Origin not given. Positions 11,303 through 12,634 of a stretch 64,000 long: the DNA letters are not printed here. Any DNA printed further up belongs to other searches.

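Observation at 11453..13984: A large serine recombinase fused in-frame to an HTH plus DUF43/BpsA-like SAM-transferase domain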

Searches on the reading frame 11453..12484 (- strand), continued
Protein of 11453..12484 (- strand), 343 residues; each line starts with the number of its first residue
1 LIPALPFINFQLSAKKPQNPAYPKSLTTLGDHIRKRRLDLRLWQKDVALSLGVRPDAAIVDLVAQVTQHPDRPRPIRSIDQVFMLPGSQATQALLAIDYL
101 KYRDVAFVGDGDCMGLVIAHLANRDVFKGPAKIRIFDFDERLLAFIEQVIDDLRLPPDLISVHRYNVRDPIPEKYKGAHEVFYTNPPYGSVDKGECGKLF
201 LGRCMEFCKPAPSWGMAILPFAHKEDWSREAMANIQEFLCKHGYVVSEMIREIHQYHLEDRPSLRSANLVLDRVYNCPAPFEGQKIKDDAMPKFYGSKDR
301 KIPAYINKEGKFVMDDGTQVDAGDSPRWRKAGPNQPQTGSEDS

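Call 28: search_solved_structures(query=window:11456-12319:-, max_evalue=1, show_alignments=2)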
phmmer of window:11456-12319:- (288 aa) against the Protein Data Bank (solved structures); distinct sequences matched with E-value up to 1: 4.
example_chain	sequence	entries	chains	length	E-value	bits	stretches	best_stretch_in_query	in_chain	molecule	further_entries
6j27_A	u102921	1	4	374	1e-10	44.5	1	15-201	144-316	N(4)-bis(aminopropyl)spermidine synthase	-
6j28_A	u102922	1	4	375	1e-10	44.5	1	15-201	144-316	N(4)-bis(aminopropyl)spermidine synthase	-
5xnc_A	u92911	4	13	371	1.5e-10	43.9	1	12-201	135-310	N(4)-bis(aminopropyl)spermidine synthase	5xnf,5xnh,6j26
2qm3_A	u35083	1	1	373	2.8e-10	43.1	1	4-201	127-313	Predicted methyltransferase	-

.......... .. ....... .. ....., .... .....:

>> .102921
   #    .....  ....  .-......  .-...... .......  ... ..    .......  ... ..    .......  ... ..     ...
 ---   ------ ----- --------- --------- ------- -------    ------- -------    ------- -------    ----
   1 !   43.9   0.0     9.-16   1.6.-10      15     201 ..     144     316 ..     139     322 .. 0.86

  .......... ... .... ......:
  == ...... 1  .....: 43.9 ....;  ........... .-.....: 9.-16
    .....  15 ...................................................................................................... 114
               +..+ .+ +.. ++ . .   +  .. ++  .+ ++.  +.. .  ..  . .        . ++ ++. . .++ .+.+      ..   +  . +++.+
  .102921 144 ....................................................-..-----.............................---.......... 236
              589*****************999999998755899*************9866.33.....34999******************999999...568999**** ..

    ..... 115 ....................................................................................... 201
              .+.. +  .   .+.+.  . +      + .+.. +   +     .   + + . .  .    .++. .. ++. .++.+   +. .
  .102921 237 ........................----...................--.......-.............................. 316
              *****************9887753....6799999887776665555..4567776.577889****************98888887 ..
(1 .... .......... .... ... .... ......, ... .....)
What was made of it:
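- On BpsA (branched-chain polyamine synthase): PDB matches start at chain residue ~127-144 (call 28). See also the alignment to 6J27, 'vgdgdcmgl' versus 'lgdddltgl' (call 28).
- Closest known: BpsA, N4-bis. Same: Sequence matches reach E 1e-10 to chain residues ~144-316 (call 28).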

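Call 44: search_protein_representatives(protein=window:11456-12319:-)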
Query: 288 residues. Proteins with E-value up to 0.001 (for the whole library): 443; up to 1e-10: 145; up to 1e-30: 31. The best 150 are listed.
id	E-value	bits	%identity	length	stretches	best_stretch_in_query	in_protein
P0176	2.7e-94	332.1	58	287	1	5-263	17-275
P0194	3.6e-73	262.7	56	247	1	1-202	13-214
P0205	5.7e-63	229.3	66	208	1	118-262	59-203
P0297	6.4e-63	229.1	44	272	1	5-260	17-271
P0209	4.9e-49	183.5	38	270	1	16-256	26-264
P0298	1.2e-48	182.2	38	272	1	16-258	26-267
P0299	5.7e-45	170.2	35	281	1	6-253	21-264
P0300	1.9e-43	165.1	53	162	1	5-150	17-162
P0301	2.2e-43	164.9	43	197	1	62-259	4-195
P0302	1.2e-42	162.6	37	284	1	16-255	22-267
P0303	1.5e-39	152.4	36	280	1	6-253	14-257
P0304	1.1e-38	149.5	35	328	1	16-259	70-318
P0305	1.9e-38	148.7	38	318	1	11-267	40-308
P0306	8.9e-38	146.5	38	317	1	15-256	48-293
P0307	9.2e-38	146.5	36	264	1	17-256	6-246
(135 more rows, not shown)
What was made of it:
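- Among the best 150 of 443 hits in 1.84 billion representatives, the longest is 494 aa (call 44).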

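Call 46: predict_structure(alignment_id=A6)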
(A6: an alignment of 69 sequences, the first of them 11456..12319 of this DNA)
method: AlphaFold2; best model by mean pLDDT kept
length: 288 residues; sequences in the alignment: 69
mean_pLDDT: 92.4   pTM: 0.89
mean pLDDT of the five models: 92.4, 92.3, 92.0, 91.6, 90.8
residues with pLDDT >= 90: 218; 70-90: 54; 50-70: 16; < 50: 0
segments of 3 or more residues with pLDDT < 50: none
pLDDT, mean of each block of 10 residues (from residue 1): 97 95 86 96 98 95 98 98 98 98 97 98 98 84 97 97 91 92 98 91 78 96 97 91 91 97 89 70 63
secondary structure, 60 per line:
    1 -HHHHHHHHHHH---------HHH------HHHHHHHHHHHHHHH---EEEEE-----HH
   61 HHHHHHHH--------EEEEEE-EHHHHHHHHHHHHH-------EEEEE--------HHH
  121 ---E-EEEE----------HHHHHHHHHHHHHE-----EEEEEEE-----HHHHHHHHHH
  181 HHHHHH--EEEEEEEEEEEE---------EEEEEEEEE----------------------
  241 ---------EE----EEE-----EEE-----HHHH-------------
elements in order: H2-12 H31-45 E49-53 H59-68 E77-82 H85-97 E105-109 E126-129 H140-152 E159-165 H171-186 E189-200 E210-218 E256-258 E264-266 H272-275

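Call 49: search_protein_families(library=padloc, proteins=[window:11456-12319:-], max_evalue=0.001)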
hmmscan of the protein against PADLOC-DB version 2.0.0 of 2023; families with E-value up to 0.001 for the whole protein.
window:11456-12319:- (288 aa): 0 families

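Call 50: search_protein_families(library=phrogs, proteins=[window:11456-12319:-], max_evalue=0.001)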
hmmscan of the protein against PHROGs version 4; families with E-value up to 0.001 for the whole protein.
window:11456-12319:- (288 aa): 0 families
